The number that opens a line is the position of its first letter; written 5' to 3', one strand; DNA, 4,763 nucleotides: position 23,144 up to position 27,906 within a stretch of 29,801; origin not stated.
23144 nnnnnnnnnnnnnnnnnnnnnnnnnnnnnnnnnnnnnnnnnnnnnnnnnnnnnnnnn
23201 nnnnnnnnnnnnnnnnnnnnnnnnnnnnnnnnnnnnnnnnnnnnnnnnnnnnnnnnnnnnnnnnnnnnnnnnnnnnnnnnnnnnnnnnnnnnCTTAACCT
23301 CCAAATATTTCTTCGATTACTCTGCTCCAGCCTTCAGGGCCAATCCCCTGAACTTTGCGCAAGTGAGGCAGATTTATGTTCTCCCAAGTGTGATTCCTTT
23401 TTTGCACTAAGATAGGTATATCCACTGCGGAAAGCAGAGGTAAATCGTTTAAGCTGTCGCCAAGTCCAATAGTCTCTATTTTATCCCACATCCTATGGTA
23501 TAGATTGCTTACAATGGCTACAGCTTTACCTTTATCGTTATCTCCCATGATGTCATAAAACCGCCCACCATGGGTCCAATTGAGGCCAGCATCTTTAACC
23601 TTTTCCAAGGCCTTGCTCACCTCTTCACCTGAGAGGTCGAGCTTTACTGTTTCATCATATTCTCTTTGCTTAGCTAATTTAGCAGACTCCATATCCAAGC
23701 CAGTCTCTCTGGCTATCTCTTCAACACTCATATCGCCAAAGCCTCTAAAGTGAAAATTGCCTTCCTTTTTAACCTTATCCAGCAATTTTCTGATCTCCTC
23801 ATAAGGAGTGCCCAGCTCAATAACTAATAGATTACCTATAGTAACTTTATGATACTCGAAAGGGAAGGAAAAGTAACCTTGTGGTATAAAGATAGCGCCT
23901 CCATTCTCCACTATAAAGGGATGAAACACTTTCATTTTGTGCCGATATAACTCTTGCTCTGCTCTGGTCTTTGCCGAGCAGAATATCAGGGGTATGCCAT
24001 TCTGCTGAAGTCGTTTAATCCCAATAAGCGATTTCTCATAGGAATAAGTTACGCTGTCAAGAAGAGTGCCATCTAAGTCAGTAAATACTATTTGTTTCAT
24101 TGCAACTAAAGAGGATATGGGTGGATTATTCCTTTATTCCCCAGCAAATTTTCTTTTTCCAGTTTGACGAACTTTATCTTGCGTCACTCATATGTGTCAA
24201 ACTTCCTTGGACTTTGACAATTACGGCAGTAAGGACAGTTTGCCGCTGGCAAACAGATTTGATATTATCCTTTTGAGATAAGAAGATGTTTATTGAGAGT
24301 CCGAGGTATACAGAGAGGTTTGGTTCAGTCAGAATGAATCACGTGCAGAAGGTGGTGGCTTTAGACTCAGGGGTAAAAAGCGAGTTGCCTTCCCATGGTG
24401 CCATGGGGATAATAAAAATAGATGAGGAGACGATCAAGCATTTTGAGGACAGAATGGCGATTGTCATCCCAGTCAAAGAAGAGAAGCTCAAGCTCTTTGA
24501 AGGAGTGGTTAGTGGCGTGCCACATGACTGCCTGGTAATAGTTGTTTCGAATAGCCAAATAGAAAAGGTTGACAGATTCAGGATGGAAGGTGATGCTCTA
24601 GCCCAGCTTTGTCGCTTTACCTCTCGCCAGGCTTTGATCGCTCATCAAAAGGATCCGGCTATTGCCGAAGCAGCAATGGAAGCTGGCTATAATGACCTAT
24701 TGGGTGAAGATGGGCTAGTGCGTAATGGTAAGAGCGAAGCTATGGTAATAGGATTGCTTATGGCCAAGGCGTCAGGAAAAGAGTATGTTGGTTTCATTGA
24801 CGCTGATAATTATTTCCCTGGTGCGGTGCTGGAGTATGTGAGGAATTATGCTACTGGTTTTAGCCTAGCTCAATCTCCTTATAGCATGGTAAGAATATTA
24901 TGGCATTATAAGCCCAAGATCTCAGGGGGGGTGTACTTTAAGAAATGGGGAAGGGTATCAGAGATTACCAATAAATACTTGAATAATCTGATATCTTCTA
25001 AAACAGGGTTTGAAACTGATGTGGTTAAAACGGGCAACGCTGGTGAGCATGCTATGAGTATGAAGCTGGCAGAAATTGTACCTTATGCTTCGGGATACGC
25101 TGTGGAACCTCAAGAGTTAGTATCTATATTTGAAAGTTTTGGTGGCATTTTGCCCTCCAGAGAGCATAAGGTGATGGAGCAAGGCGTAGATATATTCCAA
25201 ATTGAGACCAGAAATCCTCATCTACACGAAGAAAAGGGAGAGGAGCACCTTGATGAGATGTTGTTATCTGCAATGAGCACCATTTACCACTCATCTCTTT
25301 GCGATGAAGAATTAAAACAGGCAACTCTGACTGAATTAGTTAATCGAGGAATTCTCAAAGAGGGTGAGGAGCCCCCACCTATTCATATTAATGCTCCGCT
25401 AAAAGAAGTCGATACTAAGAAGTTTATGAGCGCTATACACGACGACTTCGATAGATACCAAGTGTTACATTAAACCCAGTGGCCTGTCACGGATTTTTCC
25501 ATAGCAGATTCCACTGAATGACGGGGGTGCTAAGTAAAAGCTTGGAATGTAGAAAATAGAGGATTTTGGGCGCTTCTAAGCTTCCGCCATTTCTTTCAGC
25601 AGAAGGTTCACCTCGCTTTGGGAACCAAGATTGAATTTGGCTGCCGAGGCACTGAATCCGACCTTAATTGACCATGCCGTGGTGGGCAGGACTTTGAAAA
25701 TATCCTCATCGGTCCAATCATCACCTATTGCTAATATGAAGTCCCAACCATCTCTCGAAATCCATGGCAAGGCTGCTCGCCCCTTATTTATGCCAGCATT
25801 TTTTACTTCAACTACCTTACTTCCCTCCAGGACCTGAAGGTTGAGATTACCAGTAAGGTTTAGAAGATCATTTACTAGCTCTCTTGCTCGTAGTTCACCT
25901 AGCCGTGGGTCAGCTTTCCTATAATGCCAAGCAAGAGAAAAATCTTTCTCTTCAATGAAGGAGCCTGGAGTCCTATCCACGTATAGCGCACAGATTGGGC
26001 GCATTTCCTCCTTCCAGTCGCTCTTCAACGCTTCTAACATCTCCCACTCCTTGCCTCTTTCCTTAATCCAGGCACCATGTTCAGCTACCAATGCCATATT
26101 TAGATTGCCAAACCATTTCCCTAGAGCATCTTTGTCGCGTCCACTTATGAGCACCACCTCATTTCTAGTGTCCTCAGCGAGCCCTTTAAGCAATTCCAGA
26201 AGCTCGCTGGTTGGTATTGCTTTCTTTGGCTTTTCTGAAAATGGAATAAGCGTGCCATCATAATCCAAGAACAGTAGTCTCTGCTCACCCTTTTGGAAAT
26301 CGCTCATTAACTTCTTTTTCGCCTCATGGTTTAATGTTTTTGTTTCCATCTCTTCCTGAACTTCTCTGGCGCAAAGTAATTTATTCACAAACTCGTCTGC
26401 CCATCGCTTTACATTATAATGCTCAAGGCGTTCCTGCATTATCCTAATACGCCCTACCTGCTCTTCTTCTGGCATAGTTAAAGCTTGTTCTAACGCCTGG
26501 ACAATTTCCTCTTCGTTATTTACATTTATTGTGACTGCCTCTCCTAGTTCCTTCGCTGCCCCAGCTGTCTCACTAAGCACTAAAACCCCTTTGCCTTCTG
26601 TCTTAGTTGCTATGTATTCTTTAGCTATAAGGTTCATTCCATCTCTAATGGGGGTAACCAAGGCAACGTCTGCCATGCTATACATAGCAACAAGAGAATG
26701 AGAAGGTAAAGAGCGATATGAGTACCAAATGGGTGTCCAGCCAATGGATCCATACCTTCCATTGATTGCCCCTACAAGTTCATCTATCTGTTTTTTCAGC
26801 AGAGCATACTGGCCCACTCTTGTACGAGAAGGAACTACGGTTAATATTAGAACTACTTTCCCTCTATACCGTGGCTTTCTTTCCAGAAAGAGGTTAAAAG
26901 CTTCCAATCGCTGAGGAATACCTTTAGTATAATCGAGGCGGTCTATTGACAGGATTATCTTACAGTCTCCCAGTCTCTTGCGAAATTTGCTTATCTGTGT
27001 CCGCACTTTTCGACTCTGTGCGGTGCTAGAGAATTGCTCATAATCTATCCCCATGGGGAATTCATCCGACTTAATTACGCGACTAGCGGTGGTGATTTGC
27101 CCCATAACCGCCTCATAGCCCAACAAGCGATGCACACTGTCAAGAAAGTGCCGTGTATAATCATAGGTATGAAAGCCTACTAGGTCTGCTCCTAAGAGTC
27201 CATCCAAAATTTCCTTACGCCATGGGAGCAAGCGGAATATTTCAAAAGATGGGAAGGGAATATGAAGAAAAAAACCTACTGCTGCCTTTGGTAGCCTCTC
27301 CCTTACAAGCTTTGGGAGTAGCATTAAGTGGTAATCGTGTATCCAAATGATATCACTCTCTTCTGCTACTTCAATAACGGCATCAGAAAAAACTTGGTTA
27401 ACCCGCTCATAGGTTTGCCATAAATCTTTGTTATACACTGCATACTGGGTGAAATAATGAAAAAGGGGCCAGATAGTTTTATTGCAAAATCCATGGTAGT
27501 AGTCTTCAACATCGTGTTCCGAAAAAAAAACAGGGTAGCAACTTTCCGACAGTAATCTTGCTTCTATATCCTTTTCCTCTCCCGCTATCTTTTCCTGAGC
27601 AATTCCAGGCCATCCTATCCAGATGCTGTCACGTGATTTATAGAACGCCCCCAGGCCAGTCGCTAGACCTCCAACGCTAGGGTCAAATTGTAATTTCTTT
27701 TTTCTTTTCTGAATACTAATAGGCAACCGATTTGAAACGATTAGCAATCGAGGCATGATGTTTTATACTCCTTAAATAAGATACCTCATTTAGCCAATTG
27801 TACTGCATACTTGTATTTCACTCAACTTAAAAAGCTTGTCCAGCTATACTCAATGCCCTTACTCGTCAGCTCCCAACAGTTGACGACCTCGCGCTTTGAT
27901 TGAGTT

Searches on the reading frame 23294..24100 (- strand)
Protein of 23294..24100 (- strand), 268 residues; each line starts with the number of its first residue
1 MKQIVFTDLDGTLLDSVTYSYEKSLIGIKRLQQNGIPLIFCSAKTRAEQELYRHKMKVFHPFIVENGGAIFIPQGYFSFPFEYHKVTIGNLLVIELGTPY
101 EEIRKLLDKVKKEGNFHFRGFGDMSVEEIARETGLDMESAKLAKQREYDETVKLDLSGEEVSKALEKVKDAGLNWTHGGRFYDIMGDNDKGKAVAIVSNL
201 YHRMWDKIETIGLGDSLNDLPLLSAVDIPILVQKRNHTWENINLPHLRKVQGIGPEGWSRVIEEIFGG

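Call 3: search_protein_families(library=pfam, proteins=[window:23294-24100:-], max_evalue=0.01)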
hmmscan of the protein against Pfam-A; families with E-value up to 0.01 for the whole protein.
window:23294-24100:- (268 aa): 4 families
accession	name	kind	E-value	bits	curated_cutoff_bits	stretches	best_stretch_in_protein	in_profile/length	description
PF08282.18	Hydrolase_3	-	1.4e-16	61.4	20.9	1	5-234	1-230/255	haloacid dehalogenase-like hydrolase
PF12710.13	HAD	-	0.00059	20.7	27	0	172-223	137-188/189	haloacid dehalogenase-like hydrolase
PF13344.12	Hydrolase_6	-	0.002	18.6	27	0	5-56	1-51/101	Haloacid dehalogenase-like hydrolase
PF05116.19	S6PP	-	0.0032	17.5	20.3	0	2-62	2-62/247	Sucrose-6F-phosphate phosphohydrolase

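Call 50: search_protein_families(library=ncbifam, proteins=[window:23294-24100:-], max_evalue=0.00001)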
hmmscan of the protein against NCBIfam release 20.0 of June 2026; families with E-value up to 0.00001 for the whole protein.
window:23294-24100:- (268 aa): 15 families
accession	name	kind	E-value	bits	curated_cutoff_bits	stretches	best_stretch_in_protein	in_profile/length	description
NF011072.0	PRK14502.1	equivalog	1.4e-91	307.9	762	1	1-265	415-689/694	bifunctional mannosyl-3-phosphoglycerate synthase/mannosyl-3 phosphoglycerate phosphatase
TIGR02461.1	osmo_MPG_phos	equivalog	1.1e-81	274.3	244.35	1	4-233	1-227/227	mannosyl-3-phosphoglycerate phosphatase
TIGR01486.1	HAD-SF-IIB-MPGP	subfamily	9.8e-76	254.5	164.75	1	4-265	1-256/257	mannosyl-3-phosphoglycerate phosphatase family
NF001218.0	PRK00192.1-5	equivalog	2.8e-63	214.1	362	1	2-265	4-268/275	mannosyl-3-phosphoglycerate phosphatase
TIGR02463.1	MPGP_rel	hypoth_equivalog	1.7e-50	171.8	282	1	4-232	1-215/216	mannosyl-3-phosphoglycerate phosphatase-related protein YedP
NF001216.0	PRK00192.1-2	equivalog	3.5e-50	170.9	353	1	3-265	7-260/275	mannosyl-3-phosphoglycerate phosphatase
NF002976.0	PRK03669.1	equivalog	7.3e-49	166.6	315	1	4-264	9-266/271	mannosyl-3-phosphoglycerate phosphatase-related protein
NF001217.0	PRK00192.1-4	equivalog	5.1e-37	127.8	373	1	3-263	9-258/265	mannosyl-3-phosphoglycerate phosphatase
NF009342.0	PRK12702.1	equivalog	1.2e-28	100.3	596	1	3-165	2-165/302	mannosyl-3-phosphoglycerate phosphatase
NF001215.0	PRK00192.1-1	equivalog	9.2e-27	93.9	488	1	5-236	9-225/265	mannosyl-3-phosphoglycerate phosphatase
TIGR01484.1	HAD-SF-IIB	subfamily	7.6e-18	65.4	41.8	1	4-232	1-221/221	HAD-IIB family hydrolase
TIGR00099.1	Cof-subfamily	subfamily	7.4e-16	58.5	137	1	4-235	1-232/256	Cof-type HAD-IIB family hydrolase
TIGR01487.1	Pglycolate_arch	equivalog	1.4e-11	44.7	122.75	0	4-72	3-71/215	phosphoglycolate phosphatase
TIGR01482.1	SPP-subfamily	subfamily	2e-11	43.9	107.15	1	6-233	2-191/225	sucrose-phosphate phosphatase subfamily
NF002245.0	PRK01158.1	equivalog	4.8e-08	32.6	198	1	3-234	4-200/233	phosphoglycolate phosphatase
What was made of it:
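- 23294..24100 (-): mpgP, mannosyl-3-phosphoglycerate phosphatase. TIGR02461 274 bits, above the cutoff of 244 (call 50).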

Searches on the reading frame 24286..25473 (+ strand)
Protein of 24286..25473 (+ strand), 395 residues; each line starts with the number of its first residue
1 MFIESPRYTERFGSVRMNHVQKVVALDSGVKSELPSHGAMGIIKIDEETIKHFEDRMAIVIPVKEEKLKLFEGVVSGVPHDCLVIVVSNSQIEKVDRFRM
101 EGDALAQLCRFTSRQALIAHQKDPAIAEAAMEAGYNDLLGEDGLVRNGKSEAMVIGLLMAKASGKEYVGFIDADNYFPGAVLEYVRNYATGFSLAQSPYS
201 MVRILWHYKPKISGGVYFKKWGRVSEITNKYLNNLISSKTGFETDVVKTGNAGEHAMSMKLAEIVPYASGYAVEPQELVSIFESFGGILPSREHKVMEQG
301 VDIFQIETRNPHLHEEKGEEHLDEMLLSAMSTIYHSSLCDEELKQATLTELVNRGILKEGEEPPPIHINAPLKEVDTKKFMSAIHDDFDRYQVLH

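Call 3: search_protein_families(library=pfam, proteins=[window:24286-25473:+], max_evalue=0.01)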
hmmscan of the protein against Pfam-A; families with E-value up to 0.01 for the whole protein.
window:24286-25473:+ (395 aa): 1 family
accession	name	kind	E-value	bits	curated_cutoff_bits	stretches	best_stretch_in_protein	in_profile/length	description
PF09488.16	Osmo_MPGsynth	-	7.2e-154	512.6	27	1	6-383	2-380/381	Mannosyl-3-phosphoglycerate synthase (osmo_MPGsynth)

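Call 50: search_protein_families(library=ncbifam, proteins=[window:24286-25473:+], max_evalue=0.00001)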
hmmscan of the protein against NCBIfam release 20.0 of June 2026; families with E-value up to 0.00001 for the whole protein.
window:24286-25473:+ (395 aa): 2 families
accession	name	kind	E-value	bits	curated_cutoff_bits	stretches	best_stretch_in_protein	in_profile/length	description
TIGR02460.1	osmo_MPGsynth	equivalog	5.3e-163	542.4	351.2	1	4-384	3-382/383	mannosyl-3-phosphoglycerate synthase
NF011072.0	PRK14502.1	equivalog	1.2e-157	526.3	762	1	1-390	1-391/694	bifunctional mannosyl-3-phosphoglycerate synthase/mannosyl-3 phosphoglycerate phosphatase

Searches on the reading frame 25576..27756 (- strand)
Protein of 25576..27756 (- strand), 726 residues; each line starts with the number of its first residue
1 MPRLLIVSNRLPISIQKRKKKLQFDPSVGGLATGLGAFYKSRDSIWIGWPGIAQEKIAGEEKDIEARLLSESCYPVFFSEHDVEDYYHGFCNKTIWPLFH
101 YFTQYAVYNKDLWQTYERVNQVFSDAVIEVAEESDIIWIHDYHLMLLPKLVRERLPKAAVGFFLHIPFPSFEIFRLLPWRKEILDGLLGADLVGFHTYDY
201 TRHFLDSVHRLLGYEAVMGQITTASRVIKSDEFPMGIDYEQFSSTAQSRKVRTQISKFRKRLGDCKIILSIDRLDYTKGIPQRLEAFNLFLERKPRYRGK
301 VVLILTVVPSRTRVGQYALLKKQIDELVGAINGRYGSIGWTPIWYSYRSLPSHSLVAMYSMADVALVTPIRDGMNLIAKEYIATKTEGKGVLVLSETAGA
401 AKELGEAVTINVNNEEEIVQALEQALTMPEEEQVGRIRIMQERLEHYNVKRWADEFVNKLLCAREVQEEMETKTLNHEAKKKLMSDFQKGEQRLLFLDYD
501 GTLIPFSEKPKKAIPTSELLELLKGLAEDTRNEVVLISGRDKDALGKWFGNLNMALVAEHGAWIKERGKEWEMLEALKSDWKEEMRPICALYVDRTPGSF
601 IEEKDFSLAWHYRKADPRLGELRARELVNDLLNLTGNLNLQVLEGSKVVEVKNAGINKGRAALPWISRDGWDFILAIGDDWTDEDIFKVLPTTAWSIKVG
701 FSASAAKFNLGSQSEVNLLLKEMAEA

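Call 3: search_protein_families(library=pfam, proteins=[window:25576-27756:-], max_evalue=0.01)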
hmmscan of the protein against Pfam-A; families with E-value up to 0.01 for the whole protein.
window:25576-27756:- (726 aa): 6 families
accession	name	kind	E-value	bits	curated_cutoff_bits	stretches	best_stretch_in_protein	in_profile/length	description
PF00982.27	Glyco_transf_20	-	4.9e-157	523.9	32.5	1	3-460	2-471/473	Glycosyltransferase family 20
PF02358.22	Trehalose_PPase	-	1.6e-53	181.7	27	1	496-699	1-215/235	Trehalose-phosphatase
PF00534.26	Glycos_transf_1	-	3.4e-05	23.9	26.4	0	257-297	7-48/172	Glycosyl transferases group 1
PF08282.18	Hydrolase_3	-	8.8e-05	22.8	20.9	0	495-572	1-72/255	haloacid dehalogenase-like hydrolase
PF08323.17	Glyco_transf_5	-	0.00046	20.4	22.7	1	100-156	90-151/239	Starch synthase catalytic domain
PF18143.6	HAD_SAK_2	-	0.0069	17.2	27.5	0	494-541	1-54/139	HAD domain in Swiss Army Knife RNA repair proteins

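Call 50: search_protein_families(library=ncbifam, proteins=[window:25576-27756:-], max_evalue=0.00001)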
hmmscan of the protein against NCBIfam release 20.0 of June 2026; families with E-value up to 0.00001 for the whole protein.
window:25576-27756:- (726 aa): 8 families
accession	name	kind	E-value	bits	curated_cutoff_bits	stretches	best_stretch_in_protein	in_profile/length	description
NF011071.0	PRK14501.1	equivalog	0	1045.6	634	1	1-725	1-726/729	bifunctional alpha,alpha-trehalose-phosphate synthase (UDP-forming)/trehalose-phosphatase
TIGR02400.1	trehalose_OtsA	equivalog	3.4e-175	583.2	564.85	1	3-460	1-454/456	alpha,alpha-trehalose-phosphate synthase (UDP-forming)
TIGR02398.1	gluc_glyc_Psyn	equivalog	1.2e-113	380.3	569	2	212-460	232-480/487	glucosylglycerol-phosphate synthase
NF007513.0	PRK10117.1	equivalog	7.5e-105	351.5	759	1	1-470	1-461/474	alpha,alpha-trehalose-phosphate synthase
TIGR00685.1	T6PP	equivalog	3.6e-40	138.4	68.05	1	491-721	2-246/250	trehalose-phosphatase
NF007560.0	PRK10187.1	equivalog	4.1e-21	75.5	327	1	494-724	16-244/266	trehalose-phosphatase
TIGR01484.1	HAD-SF-IIB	subfamily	1.1e-19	71.3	41.8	1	494-692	1-217/221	HAD-IIB family hydrolase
TIGR04047.1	MSMEG_0565_glyc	hypoth_equivalog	7.3e-06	25.3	259.85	0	226-434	157-347/373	MSMEG_0565 family glycosyltransferase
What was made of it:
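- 25576..27756 (-): Bifunctional trehalose-6-phosphate synthase/phosphatase. Calls 3, 50 (NF011071, 1046 bits).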
